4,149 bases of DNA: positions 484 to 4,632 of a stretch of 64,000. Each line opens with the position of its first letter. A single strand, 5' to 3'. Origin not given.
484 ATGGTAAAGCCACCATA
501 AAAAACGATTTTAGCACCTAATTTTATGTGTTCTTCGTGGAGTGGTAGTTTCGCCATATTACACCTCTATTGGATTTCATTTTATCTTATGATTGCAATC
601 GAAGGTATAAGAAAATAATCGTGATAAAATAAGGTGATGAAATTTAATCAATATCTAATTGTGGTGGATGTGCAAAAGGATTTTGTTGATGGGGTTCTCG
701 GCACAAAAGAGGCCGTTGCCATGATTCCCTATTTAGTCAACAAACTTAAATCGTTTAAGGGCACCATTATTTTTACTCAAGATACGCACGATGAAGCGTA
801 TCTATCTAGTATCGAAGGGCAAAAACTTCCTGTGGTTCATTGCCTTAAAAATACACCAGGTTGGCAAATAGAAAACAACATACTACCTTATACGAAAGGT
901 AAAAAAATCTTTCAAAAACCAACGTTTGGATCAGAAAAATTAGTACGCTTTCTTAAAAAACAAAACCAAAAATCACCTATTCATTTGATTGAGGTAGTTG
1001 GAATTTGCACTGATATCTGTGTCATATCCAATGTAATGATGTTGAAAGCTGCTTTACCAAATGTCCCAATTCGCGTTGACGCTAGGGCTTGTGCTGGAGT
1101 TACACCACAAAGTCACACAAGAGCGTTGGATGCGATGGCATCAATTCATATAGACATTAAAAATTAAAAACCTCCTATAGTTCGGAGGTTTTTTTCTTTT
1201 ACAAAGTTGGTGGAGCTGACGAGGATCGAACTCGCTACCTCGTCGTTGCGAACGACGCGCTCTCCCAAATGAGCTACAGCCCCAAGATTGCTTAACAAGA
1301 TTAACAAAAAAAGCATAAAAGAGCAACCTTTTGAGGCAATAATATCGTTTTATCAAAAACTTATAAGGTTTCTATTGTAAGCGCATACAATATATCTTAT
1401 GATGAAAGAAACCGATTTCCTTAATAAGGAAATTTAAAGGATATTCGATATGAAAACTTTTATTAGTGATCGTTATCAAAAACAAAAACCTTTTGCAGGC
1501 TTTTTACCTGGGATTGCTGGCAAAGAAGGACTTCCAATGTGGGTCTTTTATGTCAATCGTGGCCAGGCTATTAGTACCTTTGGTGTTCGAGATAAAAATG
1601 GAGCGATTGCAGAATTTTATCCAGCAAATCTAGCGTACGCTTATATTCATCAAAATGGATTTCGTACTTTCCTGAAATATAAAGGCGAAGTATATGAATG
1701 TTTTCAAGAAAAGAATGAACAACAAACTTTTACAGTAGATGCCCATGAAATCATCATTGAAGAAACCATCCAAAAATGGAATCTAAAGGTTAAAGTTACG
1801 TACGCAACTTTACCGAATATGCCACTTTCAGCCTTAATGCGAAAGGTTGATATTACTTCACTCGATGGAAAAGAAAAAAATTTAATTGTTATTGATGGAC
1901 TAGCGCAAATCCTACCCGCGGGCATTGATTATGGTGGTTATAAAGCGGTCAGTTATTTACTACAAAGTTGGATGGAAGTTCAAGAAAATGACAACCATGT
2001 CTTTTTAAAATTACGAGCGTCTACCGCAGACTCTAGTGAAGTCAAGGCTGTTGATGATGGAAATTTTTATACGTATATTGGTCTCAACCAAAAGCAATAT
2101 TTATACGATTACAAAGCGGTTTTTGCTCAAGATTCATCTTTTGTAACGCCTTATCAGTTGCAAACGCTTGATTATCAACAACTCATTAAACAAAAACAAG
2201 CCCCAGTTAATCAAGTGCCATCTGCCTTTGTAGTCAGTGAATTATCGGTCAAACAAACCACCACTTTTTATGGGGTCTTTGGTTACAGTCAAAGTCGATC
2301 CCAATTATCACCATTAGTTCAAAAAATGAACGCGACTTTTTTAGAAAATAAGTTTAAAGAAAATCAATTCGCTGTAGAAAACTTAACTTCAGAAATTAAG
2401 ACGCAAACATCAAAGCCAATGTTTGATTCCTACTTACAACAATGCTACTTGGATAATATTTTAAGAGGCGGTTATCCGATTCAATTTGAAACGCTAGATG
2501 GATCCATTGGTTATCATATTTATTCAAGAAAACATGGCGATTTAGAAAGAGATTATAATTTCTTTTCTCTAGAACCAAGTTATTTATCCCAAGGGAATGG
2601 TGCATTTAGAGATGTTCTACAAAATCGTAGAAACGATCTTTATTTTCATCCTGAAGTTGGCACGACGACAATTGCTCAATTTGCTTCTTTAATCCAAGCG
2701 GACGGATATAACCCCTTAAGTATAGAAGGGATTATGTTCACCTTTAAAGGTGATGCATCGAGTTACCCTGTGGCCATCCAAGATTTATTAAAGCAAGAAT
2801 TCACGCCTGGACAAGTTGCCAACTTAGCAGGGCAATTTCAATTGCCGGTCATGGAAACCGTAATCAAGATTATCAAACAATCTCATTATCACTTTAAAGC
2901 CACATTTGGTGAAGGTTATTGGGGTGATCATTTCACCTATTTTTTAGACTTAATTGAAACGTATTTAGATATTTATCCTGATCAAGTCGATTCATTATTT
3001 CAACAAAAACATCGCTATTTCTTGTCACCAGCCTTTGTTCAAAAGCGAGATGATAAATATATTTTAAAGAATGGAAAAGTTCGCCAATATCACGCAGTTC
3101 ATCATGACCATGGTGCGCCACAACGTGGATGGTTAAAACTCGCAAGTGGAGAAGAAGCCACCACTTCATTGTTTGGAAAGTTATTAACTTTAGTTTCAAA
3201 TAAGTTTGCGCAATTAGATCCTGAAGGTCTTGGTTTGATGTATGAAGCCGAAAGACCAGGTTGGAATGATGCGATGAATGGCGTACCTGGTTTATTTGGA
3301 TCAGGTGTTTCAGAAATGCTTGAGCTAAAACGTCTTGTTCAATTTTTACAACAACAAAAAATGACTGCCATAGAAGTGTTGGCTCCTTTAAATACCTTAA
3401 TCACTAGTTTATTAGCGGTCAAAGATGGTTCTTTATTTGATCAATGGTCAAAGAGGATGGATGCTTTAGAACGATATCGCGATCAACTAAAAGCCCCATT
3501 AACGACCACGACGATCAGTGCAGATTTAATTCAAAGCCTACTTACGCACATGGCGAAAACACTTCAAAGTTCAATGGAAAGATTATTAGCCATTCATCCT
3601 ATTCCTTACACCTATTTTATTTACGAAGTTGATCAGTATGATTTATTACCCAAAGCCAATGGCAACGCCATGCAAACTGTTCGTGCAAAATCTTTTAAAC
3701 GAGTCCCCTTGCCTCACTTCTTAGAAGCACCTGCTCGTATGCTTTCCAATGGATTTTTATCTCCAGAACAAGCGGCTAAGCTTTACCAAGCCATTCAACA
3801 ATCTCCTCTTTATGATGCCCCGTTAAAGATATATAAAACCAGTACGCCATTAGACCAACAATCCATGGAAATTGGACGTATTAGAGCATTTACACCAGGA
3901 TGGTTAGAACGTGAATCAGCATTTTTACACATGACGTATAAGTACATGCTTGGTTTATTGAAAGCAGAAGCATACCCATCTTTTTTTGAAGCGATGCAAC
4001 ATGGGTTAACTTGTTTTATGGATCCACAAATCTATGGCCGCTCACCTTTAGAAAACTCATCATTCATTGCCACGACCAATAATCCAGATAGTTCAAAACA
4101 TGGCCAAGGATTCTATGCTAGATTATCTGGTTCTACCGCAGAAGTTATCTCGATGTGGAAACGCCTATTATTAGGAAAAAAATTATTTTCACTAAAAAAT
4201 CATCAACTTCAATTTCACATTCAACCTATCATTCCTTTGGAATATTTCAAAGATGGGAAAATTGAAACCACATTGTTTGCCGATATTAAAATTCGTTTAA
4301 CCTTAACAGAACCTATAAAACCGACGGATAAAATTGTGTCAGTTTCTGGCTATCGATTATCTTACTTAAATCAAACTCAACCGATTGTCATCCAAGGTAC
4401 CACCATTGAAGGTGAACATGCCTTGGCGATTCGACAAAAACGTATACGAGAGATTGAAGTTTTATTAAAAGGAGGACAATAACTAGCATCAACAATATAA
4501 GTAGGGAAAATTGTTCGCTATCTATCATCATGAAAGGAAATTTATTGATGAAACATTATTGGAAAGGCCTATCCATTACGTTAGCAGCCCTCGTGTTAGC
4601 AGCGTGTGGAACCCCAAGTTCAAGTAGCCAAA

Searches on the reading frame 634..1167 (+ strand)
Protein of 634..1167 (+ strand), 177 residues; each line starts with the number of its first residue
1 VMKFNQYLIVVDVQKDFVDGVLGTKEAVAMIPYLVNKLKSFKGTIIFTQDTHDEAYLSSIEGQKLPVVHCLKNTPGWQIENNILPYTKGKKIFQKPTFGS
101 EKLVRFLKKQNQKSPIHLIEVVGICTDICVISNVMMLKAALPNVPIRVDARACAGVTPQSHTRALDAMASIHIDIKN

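Call 19: search_protein_families(library=pfam, proteins=[window:634-1167:+], max_evalue=0.001)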
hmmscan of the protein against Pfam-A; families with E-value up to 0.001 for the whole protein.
window:634-1167:+ (177 aa): 1 family
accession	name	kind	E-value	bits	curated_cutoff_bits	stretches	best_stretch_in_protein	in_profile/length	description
PF00857.26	Isochorismatase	-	1.1e-21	78.2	27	1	8-169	3-164/175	Isochorismatase domain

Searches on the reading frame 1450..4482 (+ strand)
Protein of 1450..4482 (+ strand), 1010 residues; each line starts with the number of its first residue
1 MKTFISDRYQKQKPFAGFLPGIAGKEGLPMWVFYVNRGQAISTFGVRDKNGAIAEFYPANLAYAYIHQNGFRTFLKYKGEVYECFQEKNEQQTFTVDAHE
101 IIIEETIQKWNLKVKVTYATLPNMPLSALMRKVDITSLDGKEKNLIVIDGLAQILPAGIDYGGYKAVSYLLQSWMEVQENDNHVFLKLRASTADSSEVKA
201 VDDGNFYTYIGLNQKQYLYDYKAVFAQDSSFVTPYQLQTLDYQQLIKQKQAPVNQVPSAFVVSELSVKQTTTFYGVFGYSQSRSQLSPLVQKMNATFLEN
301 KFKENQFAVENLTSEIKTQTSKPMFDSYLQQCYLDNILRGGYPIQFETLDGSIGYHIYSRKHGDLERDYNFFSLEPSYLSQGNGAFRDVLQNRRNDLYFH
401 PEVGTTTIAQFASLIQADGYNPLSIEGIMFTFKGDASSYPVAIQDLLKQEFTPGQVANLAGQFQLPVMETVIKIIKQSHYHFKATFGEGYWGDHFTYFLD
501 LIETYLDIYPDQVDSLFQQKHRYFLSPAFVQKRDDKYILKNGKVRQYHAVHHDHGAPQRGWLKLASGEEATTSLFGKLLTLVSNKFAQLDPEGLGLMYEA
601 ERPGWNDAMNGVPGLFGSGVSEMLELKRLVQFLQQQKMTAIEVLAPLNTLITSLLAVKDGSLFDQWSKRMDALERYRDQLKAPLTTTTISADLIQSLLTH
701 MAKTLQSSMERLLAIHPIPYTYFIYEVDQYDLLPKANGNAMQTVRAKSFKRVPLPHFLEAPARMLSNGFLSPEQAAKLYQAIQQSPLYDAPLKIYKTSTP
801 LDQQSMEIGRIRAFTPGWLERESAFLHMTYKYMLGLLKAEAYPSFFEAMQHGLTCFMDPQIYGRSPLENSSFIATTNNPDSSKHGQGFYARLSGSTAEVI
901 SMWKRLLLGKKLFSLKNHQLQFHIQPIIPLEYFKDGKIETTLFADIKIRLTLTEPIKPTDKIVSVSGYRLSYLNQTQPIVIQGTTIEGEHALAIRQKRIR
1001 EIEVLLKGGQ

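Call 4: search_protein_families(library=pfam, proteins=[window:1450-4482:+], max_evalue=0.01)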
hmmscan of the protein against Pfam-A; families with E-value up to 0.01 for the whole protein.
window:1450-4482:+ (1010 aa): 1 family
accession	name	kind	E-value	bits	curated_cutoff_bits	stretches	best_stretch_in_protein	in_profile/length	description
PF18142.6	SLATT_fungal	-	0.0082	16.7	26.5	0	635-682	42-90/121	SMODS and SLOG-associating 2TM effector domain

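Call 5: search_protein_families(library=ncbifam, proteins=[window:1450-4482:+], max_evalue=0.01)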
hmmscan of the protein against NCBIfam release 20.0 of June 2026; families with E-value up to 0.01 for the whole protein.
window:1450-4482:+ (1010 aa): 1 family
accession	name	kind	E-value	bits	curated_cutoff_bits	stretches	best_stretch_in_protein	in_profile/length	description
NF058639.1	GH149_beta_1_3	equivalog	6e-24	83.8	1150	3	489-790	514-823/1134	1,3-beta-D-glucan phosphorylase, GH149 family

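Call 61: search_solved_structures(query=window:1450-4482:+, max_evalue=0.001)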
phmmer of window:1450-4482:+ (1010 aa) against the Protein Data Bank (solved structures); distinct sequences matched with E-value up to 0.001: 2.
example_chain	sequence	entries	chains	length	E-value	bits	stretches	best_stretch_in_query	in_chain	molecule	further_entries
9h8v_A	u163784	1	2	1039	4.8e-196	656.8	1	3-1005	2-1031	Cellobiose phosphorylase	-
9qqk_A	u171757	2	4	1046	5.5e-196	656.6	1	2-1005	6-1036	gh161 phosphorylase | GH161A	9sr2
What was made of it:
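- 1450..4482 (+): Context: cytoplasmic GH161 beta-1,3-glucan phosphorylase, the first gene of the operon. PDB 9qqk 'GH161A' and 9h8v at about 5e-196 over the full length (call 61).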
